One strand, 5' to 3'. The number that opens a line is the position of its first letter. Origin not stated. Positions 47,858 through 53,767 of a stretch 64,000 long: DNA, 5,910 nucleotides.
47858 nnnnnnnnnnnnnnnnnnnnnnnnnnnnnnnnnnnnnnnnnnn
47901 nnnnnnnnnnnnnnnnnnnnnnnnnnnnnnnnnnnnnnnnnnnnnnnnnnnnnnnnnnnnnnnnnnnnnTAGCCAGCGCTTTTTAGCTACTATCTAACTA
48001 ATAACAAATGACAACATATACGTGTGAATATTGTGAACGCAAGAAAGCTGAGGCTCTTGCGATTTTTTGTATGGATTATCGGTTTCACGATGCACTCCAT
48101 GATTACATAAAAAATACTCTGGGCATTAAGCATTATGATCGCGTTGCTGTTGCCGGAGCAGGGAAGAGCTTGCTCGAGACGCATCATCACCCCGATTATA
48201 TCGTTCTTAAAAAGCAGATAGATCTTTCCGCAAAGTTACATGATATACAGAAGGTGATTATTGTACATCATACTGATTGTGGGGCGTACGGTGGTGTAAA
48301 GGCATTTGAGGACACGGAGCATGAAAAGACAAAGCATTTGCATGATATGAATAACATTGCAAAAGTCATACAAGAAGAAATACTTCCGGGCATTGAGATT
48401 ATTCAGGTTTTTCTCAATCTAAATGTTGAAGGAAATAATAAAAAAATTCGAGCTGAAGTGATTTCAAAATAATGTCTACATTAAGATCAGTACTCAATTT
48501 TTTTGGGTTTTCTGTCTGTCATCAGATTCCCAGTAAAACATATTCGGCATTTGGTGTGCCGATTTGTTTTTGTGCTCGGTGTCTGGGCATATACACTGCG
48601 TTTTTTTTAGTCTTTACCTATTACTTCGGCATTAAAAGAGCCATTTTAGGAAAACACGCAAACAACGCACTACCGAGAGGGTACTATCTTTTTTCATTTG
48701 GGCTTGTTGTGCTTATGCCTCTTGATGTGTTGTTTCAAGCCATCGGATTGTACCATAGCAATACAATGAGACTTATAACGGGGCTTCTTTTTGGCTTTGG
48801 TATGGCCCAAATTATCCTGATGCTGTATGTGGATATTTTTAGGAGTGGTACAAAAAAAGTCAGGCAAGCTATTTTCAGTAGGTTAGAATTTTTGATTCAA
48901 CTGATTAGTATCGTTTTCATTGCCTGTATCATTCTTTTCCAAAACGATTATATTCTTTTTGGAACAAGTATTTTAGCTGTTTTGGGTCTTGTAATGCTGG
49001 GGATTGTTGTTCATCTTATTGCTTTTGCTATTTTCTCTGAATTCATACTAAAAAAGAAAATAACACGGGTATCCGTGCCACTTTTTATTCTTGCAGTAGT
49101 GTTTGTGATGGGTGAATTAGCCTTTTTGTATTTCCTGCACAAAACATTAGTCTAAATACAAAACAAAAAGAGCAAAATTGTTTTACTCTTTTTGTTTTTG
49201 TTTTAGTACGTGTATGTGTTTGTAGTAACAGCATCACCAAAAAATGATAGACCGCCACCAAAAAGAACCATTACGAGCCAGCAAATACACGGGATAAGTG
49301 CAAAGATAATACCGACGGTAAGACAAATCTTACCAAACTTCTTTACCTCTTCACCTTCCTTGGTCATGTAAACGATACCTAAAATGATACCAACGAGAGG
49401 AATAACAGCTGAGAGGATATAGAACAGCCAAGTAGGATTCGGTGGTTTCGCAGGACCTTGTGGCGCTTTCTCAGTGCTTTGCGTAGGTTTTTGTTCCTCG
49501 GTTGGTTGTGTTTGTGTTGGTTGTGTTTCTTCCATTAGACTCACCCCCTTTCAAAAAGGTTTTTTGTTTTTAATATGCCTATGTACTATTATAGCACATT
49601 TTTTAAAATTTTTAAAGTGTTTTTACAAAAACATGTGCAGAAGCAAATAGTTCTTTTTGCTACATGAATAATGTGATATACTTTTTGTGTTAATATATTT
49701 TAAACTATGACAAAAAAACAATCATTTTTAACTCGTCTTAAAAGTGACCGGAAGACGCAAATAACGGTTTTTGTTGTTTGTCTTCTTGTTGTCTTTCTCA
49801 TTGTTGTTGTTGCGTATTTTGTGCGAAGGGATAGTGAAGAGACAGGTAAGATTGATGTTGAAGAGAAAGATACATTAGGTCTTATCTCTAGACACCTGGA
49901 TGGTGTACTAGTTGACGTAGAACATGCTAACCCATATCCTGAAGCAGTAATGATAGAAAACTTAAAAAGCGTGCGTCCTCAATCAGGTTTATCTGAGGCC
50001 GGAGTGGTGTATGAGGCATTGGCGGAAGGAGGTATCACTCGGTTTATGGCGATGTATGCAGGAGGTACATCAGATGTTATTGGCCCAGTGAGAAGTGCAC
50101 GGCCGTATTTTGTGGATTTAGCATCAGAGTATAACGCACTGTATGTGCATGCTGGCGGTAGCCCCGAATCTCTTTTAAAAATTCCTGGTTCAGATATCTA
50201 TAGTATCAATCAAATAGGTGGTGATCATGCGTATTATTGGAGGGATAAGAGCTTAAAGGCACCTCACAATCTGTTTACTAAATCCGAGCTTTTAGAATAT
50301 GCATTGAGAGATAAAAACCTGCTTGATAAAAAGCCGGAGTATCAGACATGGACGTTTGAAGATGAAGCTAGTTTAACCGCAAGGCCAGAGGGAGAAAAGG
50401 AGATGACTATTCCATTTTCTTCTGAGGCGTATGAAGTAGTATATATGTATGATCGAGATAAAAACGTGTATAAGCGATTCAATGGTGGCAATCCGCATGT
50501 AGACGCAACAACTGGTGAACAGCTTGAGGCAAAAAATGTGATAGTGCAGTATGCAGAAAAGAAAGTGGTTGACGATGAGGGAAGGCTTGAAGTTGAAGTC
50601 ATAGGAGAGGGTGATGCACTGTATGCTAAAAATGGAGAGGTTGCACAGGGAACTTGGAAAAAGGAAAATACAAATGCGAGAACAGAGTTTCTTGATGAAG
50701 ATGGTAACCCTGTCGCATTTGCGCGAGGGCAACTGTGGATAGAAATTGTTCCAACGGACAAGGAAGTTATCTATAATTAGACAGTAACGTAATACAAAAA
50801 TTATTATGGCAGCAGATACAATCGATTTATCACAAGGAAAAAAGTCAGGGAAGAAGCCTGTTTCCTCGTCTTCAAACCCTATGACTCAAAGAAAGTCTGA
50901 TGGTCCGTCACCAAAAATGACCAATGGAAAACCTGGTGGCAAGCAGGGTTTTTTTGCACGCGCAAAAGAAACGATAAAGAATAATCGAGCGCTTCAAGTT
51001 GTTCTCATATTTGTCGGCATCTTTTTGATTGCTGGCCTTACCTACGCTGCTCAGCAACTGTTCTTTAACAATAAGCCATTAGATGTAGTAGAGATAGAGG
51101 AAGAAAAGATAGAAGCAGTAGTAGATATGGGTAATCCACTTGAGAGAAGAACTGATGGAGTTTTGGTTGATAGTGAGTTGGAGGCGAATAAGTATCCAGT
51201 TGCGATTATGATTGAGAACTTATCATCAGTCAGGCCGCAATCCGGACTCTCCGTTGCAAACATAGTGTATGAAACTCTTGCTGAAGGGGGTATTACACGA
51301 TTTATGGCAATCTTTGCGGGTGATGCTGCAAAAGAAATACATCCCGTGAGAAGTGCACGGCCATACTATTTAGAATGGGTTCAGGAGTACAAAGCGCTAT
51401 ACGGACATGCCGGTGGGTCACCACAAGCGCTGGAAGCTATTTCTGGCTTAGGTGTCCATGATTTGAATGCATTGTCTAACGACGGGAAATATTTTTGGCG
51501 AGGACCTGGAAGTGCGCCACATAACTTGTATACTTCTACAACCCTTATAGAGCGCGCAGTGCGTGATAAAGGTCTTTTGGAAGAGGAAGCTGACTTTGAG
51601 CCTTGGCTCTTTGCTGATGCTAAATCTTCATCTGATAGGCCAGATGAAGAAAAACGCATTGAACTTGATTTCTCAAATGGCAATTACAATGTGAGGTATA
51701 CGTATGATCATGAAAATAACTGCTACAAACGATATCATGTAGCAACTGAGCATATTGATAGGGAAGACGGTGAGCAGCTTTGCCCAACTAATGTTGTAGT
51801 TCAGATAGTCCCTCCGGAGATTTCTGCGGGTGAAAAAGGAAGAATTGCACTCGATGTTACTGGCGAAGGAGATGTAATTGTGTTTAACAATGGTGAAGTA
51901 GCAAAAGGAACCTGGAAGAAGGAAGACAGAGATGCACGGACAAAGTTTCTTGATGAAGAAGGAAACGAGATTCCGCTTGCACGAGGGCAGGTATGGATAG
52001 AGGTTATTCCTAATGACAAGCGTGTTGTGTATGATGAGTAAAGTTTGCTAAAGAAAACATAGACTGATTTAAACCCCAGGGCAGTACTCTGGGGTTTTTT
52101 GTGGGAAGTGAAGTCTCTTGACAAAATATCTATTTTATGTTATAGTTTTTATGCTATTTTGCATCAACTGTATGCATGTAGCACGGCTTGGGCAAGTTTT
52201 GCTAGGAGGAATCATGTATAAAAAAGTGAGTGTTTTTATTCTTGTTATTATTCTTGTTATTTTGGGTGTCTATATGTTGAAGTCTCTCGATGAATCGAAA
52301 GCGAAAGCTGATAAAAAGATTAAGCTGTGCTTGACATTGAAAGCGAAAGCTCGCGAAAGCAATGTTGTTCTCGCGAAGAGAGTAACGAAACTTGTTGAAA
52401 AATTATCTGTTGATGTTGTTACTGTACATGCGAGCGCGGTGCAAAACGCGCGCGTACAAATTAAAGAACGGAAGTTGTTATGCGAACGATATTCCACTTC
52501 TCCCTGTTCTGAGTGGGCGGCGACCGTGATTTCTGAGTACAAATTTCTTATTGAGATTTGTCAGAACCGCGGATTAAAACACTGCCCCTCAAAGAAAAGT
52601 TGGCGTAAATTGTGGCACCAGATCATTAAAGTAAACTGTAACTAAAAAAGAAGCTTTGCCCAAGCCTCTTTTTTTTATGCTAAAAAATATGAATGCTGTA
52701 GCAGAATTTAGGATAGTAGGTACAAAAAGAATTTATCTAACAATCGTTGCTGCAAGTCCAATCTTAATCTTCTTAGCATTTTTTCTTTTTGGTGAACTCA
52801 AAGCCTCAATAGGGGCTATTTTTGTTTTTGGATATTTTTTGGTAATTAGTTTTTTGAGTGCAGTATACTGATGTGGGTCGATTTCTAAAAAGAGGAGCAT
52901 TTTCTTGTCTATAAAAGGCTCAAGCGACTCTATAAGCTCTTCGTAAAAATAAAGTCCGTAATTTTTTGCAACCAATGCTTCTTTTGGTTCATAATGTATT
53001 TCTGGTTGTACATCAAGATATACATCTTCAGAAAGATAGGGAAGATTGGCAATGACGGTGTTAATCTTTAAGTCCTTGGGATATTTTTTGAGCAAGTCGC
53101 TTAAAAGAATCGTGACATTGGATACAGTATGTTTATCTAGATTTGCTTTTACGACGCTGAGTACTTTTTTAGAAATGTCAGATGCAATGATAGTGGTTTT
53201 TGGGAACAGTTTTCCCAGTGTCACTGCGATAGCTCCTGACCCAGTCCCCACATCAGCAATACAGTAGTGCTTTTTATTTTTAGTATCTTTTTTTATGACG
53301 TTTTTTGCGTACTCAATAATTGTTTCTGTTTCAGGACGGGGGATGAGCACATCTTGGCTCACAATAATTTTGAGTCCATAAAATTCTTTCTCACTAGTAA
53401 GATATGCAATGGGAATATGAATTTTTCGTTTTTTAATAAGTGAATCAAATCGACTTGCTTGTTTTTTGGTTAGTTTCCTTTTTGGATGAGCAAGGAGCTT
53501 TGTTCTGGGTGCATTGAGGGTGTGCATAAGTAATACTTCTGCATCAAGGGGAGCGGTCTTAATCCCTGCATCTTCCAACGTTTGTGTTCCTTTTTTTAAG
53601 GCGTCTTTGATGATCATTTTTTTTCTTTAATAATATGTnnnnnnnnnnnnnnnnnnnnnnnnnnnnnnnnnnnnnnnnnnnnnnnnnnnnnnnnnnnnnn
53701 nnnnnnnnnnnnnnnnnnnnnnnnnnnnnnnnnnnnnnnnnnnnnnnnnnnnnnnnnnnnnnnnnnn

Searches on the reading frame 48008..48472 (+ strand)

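Call 46: search_protein_families(library=pfam, proteins=[window:48008-48472:+], max_evalue=0.001)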
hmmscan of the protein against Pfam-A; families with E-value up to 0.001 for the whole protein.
window:48008-48472:+ (154 aa): 1 family
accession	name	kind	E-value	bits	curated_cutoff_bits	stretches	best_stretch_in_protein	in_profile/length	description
PF20393.3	Pro_CA_2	-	5.2e-20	72.3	30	1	13-141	3-120/125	Putative carbonic anhydrase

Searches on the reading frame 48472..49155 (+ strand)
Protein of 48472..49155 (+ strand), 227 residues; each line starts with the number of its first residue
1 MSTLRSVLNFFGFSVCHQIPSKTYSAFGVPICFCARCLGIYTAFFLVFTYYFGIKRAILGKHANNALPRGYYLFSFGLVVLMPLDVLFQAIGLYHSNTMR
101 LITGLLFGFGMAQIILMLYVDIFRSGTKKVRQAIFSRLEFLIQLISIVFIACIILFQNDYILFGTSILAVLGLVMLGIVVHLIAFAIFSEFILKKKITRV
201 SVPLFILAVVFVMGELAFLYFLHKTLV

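Call 46: search_protein_families(library=pfam, proteins=[window:48472-49155:+], max_evalue=0.001)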
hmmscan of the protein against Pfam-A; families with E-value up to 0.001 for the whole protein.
window:48472-49155:+ (227 aa): 1 family
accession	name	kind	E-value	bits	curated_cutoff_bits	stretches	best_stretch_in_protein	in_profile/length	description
PF09858.14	DUF2085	-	3.2e-17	63.2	25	1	16-112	1-88/90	Predicted membrane protein (DUF2085)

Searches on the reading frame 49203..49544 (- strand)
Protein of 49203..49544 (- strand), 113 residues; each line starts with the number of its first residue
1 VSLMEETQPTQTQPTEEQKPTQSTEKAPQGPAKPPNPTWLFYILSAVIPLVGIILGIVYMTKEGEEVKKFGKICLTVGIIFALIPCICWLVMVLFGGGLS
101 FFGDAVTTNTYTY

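Call 46: search_protein_families(library=pfam, proteins=[window:49203-49544:-], max_evalue=0.001)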
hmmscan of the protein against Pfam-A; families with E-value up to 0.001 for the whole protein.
window:49203-49544:- (113 aa): 1 family
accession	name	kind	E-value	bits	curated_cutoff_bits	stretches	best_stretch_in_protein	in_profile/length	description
PF04893.22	Yip1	-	0.001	19.4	28.6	0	28-105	15-90/173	Yip1 domain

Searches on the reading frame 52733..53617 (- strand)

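Call 46: search_protein_families(library=pfam, proteins=[window:52733-53617:-], max_evalue=0.001)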
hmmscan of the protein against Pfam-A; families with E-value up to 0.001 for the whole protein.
window:52733-53617:- (294 aa): 9 families
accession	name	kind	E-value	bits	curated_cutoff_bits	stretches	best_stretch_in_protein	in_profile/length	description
PF17827.6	PrmC_N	-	7.6e-21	74.9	23.4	1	5-74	1-70/71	PrmC N-terminal domain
PF05175.20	MTS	-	2.6e-10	40.6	23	1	114-198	29-112/170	Methyltransferase small domain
PF13847.12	Methyltransf_31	-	3.7e-09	36.8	27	1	115-191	2-81/145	Methyltransferase domain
PF13649.12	Methyltransf_25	-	1.7e-07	32.2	27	1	120-198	1-80/97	Methyltransferase domain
PF02390.23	Methyltransf_4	-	1.9e-07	31.1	24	1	119-184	4-69/173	Putative methyltransferase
PF06325.19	PrmA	-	2.3e-06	27.8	22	1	113-192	158-234/296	Ribosomal protein L11 methyltransferase (PrmA)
PF00891.24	Methyltransf_2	-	7.9e-05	22.5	22.3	1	115-177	61-123/210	O-methyltransferase domain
PF12847.13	Methyltransf_18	-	9e-05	23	27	1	116-189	14-87/151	Methyltransferase domain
PF06080.18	DUF938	-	0.00049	20.4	27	1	106-170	16-79/202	Protein of unknown function (DUF938)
